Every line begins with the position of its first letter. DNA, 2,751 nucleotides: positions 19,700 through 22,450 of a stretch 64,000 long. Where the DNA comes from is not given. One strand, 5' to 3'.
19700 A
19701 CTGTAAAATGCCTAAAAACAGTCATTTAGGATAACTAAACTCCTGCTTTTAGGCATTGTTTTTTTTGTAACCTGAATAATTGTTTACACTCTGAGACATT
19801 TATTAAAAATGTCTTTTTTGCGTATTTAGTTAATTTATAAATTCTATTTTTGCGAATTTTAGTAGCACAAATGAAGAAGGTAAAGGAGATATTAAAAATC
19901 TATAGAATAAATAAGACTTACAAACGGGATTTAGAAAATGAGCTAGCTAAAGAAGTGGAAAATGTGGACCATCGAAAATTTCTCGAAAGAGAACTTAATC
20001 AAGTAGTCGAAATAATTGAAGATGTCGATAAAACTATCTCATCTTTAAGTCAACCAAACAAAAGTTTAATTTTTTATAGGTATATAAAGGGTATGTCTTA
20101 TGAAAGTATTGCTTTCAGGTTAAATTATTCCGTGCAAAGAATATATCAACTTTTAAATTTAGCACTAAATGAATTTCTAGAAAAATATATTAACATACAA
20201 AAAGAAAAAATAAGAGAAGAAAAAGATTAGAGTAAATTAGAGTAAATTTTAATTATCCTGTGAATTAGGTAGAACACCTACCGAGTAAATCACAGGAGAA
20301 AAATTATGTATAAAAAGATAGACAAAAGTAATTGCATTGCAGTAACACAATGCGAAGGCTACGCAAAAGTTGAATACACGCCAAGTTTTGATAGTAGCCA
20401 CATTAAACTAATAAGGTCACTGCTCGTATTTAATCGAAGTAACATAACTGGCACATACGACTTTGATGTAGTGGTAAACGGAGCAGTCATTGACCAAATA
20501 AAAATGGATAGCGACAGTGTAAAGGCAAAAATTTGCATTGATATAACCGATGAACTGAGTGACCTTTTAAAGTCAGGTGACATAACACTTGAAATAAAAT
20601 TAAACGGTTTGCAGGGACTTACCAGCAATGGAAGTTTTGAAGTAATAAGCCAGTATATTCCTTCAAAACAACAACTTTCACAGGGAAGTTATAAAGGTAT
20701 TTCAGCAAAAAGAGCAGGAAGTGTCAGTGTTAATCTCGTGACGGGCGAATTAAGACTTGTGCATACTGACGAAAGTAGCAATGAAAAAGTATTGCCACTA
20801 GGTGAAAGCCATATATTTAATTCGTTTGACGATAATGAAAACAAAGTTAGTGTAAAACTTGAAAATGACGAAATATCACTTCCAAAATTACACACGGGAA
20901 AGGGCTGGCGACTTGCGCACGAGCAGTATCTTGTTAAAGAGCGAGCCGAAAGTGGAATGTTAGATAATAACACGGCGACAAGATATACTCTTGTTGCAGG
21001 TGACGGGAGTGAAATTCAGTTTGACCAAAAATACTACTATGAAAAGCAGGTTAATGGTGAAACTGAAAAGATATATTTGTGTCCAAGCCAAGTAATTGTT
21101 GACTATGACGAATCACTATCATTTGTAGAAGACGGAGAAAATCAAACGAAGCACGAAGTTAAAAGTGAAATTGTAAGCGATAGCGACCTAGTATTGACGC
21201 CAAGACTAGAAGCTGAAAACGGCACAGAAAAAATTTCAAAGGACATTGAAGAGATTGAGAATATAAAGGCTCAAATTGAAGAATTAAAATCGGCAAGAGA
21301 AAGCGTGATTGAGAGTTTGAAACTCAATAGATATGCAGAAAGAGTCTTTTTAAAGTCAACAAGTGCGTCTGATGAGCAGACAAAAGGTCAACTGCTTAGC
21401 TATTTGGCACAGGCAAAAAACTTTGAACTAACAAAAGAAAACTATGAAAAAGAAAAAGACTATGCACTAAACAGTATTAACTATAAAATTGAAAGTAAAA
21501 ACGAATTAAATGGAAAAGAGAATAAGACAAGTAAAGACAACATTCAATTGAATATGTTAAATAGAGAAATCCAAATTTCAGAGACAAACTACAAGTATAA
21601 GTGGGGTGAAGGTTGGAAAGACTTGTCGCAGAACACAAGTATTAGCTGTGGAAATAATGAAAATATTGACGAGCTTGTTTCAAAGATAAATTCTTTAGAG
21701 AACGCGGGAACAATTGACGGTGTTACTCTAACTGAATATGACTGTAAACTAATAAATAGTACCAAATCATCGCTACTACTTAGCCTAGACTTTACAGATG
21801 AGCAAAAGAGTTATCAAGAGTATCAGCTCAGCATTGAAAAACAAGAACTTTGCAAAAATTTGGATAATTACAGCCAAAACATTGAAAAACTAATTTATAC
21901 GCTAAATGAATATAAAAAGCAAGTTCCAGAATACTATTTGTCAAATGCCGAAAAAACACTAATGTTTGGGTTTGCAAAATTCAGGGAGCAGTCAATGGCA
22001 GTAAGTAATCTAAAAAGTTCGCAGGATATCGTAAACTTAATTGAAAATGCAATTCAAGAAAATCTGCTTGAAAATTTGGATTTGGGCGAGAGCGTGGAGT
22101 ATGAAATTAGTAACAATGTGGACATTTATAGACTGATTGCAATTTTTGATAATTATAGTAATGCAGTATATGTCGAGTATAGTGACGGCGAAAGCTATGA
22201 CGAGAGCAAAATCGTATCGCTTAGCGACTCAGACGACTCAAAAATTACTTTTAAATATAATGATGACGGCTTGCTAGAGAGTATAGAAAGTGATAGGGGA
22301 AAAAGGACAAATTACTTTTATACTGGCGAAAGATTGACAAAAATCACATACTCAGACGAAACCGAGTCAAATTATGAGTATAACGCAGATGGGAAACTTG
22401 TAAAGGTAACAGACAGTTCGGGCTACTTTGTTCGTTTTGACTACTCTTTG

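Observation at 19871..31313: Candidate regulated toxin release/delivery locus: late-activator-like regulator, RHS toxin + immunity, then membrane/coiled-coil protein and tail-fibre-like protein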

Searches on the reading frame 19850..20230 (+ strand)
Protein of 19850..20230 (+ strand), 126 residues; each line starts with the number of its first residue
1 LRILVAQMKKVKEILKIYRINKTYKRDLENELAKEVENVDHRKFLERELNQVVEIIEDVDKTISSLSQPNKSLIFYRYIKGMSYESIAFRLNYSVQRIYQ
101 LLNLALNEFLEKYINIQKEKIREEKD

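Call 6: search_protein_families(library=pfam, proteins=[window:19850-20230:+], max_evalue=0.01)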
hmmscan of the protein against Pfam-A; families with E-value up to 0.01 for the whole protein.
window:19850-20230:+ (126 aa): 4 families
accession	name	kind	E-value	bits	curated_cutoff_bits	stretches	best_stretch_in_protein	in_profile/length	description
PF08281.18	Sigma70_r4_2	-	2.7e-06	27.4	25.7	1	57-106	2-51/54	Sigma-70, region 4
PF04545.22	Sigma70_r4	-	0.00037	20.4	24.1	1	63-107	2-46/50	Sigma-70, region 4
PF13518.12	HTH_28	-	0.004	17.6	25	0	77-104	8-35/52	Helix-turn-helix domain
PF13384.12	HTH_23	-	0.0084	16.4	24.6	0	71-103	7-39/50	Homeodomain-like domain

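Call 11: search_protein_families(library=phrogs, proteins=[window:19850-20230:+], max_evalue=0.01)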
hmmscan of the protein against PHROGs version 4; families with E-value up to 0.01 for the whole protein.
window:19850-20230:+ (126 aa): 10 families
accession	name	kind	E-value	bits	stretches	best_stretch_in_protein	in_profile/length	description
phrog_36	-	transcription regulation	1.7e-12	48.5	1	4-122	49-196/220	transcriptional regulator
phrog_248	-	transcription regulation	6e-08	33.9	1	8-122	22-146/161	transcriptional activator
phrog_1740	-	transcription regulation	1.8e-07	31.1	1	19-113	124-216/567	RNA polymerase sigma factor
phrog_3512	-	transcription regulation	0.00055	21.1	1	17-106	16-106/130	sigma factor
phrog_20555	-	unknown function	0.00056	21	1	37-95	17-75/131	-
phrog_1058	-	unknown function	0.001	20.1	1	37-117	55-131/134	-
phrog_686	-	DNA, RNA and nucleotide metabolism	0.0014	19.9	1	78-102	45-69/76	HTH DNA binding protein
phrog_79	-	transcription regulation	0.0036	18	1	59-112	79-135/156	anti-termination protein Q-like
phrog_7003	-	unknown function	0.0056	17.2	1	2-69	201-267/309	-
phrog_11306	-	unknown function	0.0082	17.2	0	82-107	1-26/63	-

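Call 12: search_protein_families(library=ncbifam, proteins=[window:19850-20230:+], max_evalue=0.01)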
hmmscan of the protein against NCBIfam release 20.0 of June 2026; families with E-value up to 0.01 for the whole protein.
window:19850-20230:+ (126 aa): 20 families
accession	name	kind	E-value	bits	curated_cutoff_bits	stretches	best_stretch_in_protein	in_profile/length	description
TIGR02937.1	sigma70-ECF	superfamily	4.2e-08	33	42.9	1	15-110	65-162/165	sigma-70 family RNA polymerase sigma factor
NF009177.0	PRK12525.1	subfamily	7.3e-08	32.4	266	1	30-107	86-160/168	RNA polymerase sigma factor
TIGR02985.1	Sig70_bacteroi1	subfamily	1.8e-06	28.2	126.4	1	15-109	68-158/162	RNA polymerase sigma-70 factor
NF009175.0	PRK12523.1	equivalog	1.2e-05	25.4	271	1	28-107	81-161/172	RNA polymerase sigma factor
TIGR02989.1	Sig-70_gvs1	subfamily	1.5e-05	25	124.55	1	24-105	78-150/158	RNA polymerase sigma-70 factor, Rhodopirellula/Verrucomicrobium family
NF008889.0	PRK11924.1-1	subfamily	1.6e-05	24.7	181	1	24-107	77-161/173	RNA polymerase sigma factor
NF058625.1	sigma_PG0214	equivalog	0.00011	21.9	130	1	16-121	64-169/170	GFO_1088 family ECF-type sigma factor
TIGR02984.1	Sig-70_plancto1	subfamily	0.00059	19.5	183.75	1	54-109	129-184/189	RNA polymerase sigma-70 factor, Planctomycetaceae-specific subfamily 1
TIGR02939.1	RpoE_Sigma70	equivalog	0.00097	19.2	236.15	1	30-95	101-168/190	RNA polymerase sigma factor RpoE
TIGR02479.1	FliA_WhiG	subfamily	0.0018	18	189.6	1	7-108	118-218/224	FliA/WhiG family RNA polymerase sigma factor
NF038287.2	Amuc_1100_fam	equivalog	0.0018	17.8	180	1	25-125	82-181/326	Amuc_1100 family pilus-like protein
NF041727.1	ECF_sigma_FecI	equivalog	0.0022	18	260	1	37-103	91-158/169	ferric citrate uptake sigma factor FecI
NF045770.1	MPN403_MG284_C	domain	0.0036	17.2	37.3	1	56-113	2-57/57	MG284/MPN403 family protein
TIGR02980.1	SigBFG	subfamily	0.0037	17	234.35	1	30-109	144-222/227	SigB/SigF/SigG family RNA polymerase sigma factor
NF007232.0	PRK09651.1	subfamily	0.0045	17.1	185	1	30-106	88-161/173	RNA polymerase sigma factor FecI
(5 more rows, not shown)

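Call 27: find_related_loci(query=A1, collection=viral_contigs, flank=10000)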
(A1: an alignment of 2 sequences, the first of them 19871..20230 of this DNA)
Query A1 (119 aa) in viral_contigs; peptide patterns used: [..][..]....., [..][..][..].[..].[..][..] (x = any residue, [..] = any of these).
511 stretches matched a pattern; 49 encode a relative of the query (tblastn E <= 1e-3); 49 distinct loci.
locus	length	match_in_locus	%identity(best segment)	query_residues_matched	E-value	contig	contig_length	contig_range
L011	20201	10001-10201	43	38-99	7e-9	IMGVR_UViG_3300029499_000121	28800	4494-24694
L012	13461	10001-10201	43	38-99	6e-9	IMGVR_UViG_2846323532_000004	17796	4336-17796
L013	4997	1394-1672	34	22-110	3e-8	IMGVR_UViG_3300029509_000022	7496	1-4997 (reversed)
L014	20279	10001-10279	34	22-110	4e-8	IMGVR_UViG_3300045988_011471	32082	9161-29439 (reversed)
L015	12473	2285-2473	32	38-99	5e-8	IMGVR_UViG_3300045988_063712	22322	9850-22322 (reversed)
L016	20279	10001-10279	34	22-110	4e-8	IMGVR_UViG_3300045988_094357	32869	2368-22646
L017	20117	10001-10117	46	64-102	9e-8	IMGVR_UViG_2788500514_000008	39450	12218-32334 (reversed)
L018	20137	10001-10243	33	20-102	8e-8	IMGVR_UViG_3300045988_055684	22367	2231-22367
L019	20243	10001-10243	33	20-102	8e-8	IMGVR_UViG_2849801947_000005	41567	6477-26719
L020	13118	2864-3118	34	14-100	1e-7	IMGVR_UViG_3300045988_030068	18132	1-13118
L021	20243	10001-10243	33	20-102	2e-7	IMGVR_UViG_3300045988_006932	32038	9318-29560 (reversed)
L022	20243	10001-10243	33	20-102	2e-7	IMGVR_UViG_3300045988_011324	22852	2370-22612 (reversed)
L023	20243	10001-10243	33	20-102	2e-7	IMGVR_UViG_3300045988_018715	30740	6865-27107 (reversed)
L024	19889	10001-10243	33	20-102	4e-7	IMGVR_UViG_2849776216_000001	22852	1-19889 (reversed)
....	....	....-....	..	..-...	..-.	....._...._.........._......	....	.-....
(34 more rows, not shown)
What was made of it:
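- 19871..20230 (+): Regulator: 119-aa sigma-70 region-4-only protein related to phage late activators. There are 49 relatives in IMG/VR phage contigs (call 27).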

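Call 87: search_dna_similar(query=window:19871-20230:+, collection=phages, mode=protein, max_evalue=0.001, max_rows=15)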
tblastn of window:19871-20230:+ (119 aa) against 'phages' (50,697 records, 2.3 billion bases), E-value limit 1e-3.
Records with a match: 2; places in all: 2; records where one place covers at least 80% of the query: 0.
Best place of each record, by identity: <60% 2.
By first word of the organism name: Clostridium 1; Lactobacillus 1.
By host as written in the record: [Clostridium] scindens DSM 5676 1; Lactobacillus murinus EF-1 1.
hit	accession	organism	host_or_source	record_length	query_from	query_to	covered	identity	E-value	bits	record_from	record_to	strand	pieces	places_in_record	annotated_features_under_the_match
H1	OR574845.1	Clostridium phage phiCs5676-1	[Clostridium] scindens DSM 5676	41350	14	100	73%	34.1%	7e-4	43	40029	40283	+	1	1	transcriptional regulator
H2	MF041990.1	Lactobacillus phage phiEF-1.1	Lactobacillus murinus EF-1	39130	36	114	66%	30.4%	1e-3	43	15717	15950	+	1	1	hypothetical protein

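Call 88: get_annotated_region(hit=H1, flank=3000)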
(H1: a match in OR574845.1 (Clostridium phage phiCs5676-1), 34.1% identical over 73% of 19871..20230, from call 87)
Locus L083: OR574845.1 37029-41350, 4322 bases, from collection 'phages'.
description: Clostridium phage phiCs5676-1, complete genome.
organism: Clostridium phage phiCs5676-1 (NCBI taxid 3079663)
taxonomy: Viruses
host: [Clostridium] scindens DSM 5676; source: human feces; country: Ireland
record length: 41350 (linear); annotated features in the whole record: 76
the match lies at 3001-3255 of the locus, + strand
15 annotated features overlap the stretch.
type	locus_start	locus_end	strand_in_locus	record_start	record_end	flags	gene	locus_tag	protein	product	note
CDS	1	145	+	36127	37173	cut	-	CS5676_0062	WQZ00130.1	integrase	-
CDS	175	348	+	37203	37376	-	-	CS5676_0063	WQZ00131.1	hypothetical protein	-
CDS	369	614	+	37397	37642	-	-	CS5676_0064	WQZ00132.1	hypothetical protein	-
CDS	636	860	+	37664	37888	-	-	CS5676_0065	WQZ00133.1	hypothetical protein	-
CDS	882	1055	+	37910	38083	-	-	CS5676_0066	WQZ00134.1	hypothetical protein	-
CDS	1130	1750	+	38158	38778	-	-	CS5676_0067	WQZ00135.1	DNA methyltransferase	-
CDS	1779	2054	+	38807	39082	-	-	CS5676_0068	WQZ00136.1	hypothetical protein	-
CDS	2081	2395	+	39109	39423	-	-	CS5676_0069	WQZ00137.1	hypothetical protein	-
CDS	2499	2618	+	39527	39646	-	-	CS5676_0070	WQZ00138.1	hypothetical protein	-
CDS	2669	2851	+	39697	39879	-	-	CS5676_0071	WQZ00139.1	hypothetical protein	-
CDS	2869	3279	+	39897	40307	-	-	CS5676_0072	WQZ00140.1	transcriptional regulator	-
CDS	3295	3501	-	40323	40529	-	-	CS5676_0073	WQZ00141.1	hypothetical protein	-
CDS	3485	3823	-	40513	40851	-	-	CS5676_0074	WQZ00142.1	HNH endonuclease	-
CDS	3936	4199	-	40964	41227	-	-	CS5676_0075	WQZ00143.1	hypothetical protein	-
misc_feature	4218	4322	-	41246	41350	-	-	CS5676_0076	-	-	similar to hypothetical protein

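Call 103: search_solved_structures(query=A1, max_evalue=1)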
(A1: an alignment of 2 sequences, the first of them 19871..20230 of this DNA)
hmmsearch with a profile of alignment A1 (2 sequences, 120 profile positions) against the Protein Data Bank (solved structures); distinct sequences matched with E-value up to 1: 3.
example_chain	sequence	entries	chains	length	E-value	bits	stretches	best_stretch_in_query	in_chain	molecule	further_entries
9fw7_A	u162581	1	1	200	0.062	16.5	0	43-82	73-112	Retroaldolase 32 (RAD32)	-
1rp3_A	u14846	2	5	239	0.14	15.4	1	12-106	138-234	RNA polymerase sigma factor SIGMA-28 (FliA) | RNA polymerase sigma factor FliA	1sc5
2lvs_A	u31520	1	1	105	0.41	13.9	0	66-98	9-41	Putative uncharacterized protein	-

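Call 113: search_protein_families(library=padloc, proteins=[window:19871-20230:+], max_evalue=0.01)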
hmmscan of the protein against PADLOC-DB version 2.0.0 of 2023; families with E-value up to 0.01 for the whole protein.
window:19871-20230:+ (119 aa): 1 family
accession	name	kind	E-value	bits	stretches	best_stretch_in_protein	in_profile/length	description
PDLC01438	Csa3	-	0.0081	14.2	1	14-99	100-184/305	"CAS-I,CAS-II,CAS-III,CAS-IV,CAS-V,CAS-VI; associated_signaling"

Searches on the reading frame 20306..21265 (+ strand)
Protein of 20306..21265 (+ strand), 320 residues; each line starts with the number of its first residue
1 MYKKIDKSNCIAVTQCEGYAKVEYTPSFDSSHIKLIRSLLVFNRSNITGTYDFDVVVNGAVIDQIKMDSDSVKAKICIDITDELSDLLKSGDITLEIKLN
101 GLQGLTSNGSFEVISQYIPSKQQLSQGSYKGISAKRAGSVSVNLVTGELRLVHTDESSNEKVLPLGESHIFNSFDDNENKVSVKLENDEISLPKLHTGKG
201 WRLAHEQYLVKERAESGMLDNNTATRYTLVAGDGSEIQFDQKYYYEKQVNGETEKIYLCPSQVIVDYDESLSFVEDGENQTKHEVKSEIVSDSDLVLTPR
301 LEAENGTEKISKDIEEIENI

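Call 106: predict_structure(alignment_id=A9)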
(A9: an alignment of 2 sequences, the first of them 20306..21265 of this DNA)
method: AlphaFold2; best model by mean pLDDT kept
length: 320 residues; sequences in the alignment: 2
mean_pLDDT: 42.4   pTM: 0.34
mean pLDDT of the five models: 42.4, 40.5, 39.9, 39.2, 34.7
residues with pLDDT >= 90: 0; 70-90: 20; 50-70: 67; < 50: 233
segments of 3 or more residues with pLDDT < 50: 1-38, 44-48, 70-94, 101-110, 119-137, 142-223, 227-239, 260-262, 266-269, 291-320
pLDDT, mean of each block of 10 residues (from residue 1): 25 40 41 47 49 57 55 38 38 51 43 51 31 41 45 41 31 26 21 22 24 22 44 42 75 71 48 60 72 35 33 37
secondary structure, 60 per line:
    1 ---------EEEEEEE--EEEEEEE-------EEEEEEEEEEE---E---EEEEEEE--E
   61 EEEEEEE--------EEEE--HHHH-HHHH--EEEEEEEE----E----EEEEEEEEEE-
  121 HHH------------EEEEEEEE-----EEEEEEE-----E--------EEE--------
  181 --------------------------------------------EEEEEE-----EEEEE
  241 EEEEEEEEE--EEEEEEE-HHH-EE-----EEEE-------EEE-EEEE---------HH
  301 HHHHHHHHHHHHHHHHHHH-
elements in order: E10-16 E19-25 E33-43 E51-57 E60-67 E76-79 H82-85 H87-90 E93-100 E110-119 E136-143 E149-155 E170-172 E225-230 E236-249 E252-258 E271-274 E282-284 E286-289 H299-319
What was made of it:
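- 20306..26203 (+): RHS polymorphic toxin, 1965 aa. N-terminal domain of about 130 aa predicted as mostly beta-strand, a helical insertion of about 300 aa (roughly residues 300-600), RHS shell, core-end motif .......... (nt 25568-25597), and a Gly-rich hydrophobic C-terminal domain (nt 25598-26200). The N-terminal model has low confidence (pLDDT 42, call 106).
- The N-terminal RHS model was too poor to use (pLDDT 42, call 106).
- Tried and rejected: The AlphaFold model of residues 1-320 had pLDDT 42 and was not used for fold search (call 106).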

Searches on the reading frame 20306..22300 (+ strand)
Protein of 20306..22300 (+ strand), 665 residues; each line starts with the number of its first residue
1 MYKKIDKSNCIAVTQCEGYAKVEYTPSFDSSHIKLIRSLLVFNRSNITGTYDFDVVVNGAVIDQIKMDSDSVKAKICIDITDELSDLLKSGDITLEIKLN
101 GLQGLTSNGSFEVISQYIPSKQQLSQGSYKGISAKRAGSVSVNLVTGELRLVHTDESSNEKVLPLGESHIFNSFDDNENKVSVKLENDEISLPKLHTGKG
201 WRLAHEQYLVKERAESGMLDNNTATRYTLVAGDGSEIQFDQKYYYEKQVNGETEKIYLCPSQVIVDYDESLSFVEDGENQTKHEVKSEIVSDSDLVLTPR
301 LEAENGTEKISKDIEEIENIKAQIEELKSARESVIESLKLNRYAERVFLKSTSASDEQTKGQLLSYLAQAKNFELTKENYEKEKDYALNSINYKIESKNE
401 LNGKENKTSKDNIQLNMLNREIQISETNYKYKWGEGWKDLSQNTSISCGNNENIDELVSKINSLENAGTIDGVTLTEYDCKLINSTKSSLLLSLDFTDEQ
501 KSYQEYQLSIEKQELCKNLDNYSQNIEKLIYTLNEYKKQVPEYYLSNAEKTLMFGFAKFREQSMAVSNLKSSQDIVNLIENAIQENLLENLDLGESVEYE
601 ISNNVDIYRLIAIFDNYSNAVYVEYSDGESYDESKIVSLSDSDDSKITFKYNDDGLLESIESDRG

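Call 40: find_homologous_proteins(query=window:20306-22300:+)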
Query window:20306-22300:+ (665 aa): 1 proteins with E <= 0.001 among 8000 candidates.
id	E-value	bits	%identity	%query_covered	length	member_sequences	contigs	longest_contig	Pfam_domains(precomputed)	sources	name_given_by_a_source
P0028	5.2e-40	156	28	99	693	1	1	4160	-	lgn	-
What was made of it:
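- Tried and rejected: A search with the RHS N-terminus (residues 1-665) returned one homologue only, so no useful alignment could be built (call 40).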
